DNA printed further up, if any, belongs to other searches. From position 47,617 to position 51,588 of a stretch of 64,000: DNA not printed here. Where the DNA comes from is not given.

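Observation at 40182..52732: Compact nitrogen-oxide cluster: NirK fusion, FAD oxidoreductase, HPP protein, narGHJI and a divergent P450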

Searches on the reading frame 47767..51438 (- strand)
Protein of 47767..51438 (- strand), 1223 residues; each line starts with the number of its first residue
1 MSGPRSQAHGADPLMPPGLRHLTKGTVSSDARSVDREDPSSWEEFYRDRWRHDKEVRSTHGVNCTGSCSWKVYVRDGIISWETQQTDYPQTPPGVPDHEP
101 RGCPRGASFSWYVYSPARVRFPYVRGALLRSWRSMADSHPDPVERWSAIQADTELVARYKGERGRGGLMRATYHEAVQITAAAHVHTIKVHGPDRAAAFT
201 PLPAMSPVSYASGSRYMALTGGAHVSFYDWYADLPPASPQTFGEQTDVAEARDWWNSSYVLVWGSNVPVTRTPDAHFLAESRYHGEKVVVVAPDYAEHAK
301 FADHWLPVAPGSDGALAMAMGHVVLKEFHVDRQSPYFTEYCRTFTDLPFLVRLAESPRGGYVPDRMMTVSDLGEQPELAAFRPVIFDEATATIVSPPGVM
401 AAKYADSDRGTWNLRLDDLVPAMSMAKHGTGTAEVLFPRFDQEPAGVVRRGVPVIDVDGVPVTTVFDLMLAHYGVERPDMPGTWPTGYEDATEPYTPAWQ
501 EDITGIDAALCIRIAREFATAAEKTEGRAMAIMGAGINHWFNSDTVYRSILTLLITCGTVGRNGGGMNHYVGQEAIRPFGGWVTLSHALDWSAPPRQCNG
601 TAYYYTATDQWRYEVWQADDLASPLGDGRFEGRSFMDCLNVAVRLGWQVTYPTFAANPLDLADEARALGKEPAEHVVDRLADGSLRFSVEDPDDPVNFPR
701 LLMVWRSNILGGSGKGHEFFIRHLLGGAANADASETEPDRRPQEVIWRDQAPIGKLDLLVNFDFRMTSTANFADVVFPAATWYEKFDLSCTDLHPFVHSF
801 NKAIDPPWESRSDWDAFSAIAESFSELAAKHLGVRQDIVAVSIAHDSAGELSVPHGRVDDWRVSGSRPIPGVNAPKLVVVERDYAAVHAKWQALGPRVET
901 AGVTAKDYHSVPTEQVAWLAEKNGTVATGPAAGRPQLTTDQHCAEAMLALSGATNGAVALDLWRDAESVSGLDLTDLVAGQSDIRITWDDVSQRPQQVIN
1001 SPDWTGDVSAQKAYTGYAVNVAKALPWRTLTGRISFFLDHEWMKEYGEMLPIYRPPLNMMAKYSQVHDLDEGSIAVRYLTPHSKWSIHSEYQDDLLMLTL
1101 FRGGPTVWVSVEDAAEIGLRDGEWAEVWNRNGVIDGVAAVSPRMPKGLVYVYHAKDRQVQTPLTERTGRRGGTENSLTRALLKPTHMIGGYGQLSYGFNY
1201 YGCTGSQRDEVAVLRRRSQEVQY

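Call 3: search_protein_families(library=pfam, proteins=[window:47767-51438:-])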
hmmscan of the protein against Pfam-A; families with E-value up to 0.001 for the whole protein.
window:47767-51438:- (1223 aa): 2 families
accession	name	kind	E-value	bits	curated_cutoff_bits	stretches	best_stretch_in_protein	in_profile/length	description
PF00384.28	Molybdopterin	-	2.3e-58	198.4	24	1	118-822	1-352/353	Molybdopterin oxidoreductase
PF01568.27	Molydop_binding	-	1.3e-17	64.3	26.8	1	1077-1190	2-105/110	Molydopterin dinucleotide binding domain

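Call 4: search_protein_families(library=ncbifam, proteins=[window:47767-51438:-])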
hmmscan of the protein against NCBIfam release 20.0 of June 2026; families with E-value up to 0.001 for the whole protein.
window:47767-51438:- (1223 aa): 20 families
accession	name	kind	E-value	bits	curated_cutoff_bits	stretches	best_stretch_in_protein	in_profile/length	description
TIGR01580.1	narG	equivalog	0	1499.6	1084.15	1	25-1217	14-1228/1235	nitrate reductase subunit alpha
TIGR03479.1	DMSO_red_II_alp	subfamily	5.3e-170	567.5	984.75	5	161-423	129-368/913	molybdopterin-dependent oxidoreductase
NF042978.1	EthbenzDh_ebdA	equivalog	8.6e-54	182.6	2000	4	160-354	150-338/977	ethylbenzene dehydrogenase subunit alpha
TIGR02166.1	dmsA_ynfE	subfamily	3.7e-52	177.4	777.7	5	161-345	113-303/794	DMSO/selenate family reductase complex A subunit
TIGR01591.1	Fdh-alpha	equivalog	2.4e-37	128.4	666.25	3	754-823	409-477/672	formate dehydrogenase subunit alpha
NF011566.1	PRK14990.1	exception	1.8e-29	102.3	1600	3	160-346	127-324/814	dimethylsulfoxide reductase subunit A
TIGR00509.1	bisC_fam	subfamily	3.7e-27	94.9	1017.55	2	754-825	438-511/772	molybdopterin guanine dinucleotide-containing S/N-oxide reductase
NF041885.1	selenate_YnfE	exception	2.3e-26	91.9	1675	2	160-346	116-311/805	selenate/tellurate reductase subunit YnfE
NF041884.1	selenate_YnfF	exception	1.6e-25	89.1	1650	1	160-345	113-303/798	selenate/tellurate reductase subunit YnfF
NF012032.0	PRK15488.1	equivalog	1.2e-23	83.1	694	1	160-347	106-287/759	thiosulfate reductase PhsA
NF011682.0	PRK15102.1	equivalog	6e-16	57.7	909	1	753-826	495-570/829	trimethylamine-N-oxide reductase TorA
TIGR02164.1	torA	equivalog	1.5e-15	56.4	1465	1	752-825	490-565/824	trimethylamine-N-oxide reductase TorA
NF047855.1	AssmNtatRedNasC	equivalog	7.4e-14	51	1100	2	252-333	176-257/708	assimilatory nitrate reductase catalytic subunit NasC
TIGR01553.1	formate-DH-alph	equivalog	1.7e-11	42.7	814.2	1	241-352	206-311/1009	formate dehydrogenase-N subunit alpha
NF041323.1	Nitr_red_NasA_Halo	equivalog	7e-11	41.4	1000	2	166-333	61-230/673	assimilatory nitrate reductase NasA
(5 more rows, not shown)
